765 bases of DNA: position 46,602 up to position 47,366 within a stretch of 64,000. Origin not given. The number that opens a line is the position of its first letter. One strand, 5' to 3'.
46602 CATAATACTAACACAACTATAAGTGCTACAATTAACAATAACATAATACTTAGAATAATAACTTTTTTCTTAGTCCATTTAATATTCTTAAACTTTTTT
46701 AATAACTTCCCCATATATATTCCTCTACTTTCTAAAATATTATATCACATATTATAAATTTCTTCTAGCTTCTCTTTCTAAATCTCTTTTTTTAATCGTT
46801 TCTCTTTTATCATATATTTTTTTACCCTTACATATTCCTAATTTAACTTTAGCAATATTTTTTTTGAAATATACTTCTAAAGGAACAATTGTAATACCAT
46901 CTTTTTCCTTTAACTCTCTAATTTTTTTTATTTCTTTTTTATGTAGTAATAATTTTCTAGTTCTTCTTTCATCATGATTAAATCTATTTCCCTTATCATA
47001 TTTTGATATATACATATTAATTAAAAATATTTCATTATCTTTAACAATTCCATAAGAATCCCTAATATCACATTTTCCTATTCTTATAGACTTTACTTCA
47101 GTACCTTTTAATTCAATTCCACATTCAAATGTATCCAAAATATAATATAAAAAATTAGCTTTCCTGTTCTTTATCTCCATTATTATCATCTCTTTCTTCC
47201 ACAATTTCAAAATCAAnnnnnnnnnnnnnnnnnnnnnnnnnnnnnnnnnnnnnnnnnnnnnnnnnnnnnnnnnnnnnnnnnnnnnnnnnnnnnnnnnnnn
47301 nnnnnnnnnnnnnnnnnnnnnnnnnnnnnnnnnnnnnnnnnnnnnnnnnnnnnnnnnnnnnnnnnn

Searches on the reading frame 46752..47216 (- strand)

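Call 14: search_protein_families(library=pfam, proteins=[window:46752-47216:-], max_evalue=0.01)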
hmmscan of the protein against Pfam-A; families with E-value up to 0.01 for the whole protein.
window:46752-47216:- (154 aa): 1 family
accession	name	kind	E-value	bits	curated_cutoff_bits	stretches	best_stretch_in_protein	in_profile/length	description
PF01668.23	SmpB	-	9.9e-57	191.3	27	1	15-153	2-140/143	SmpB protein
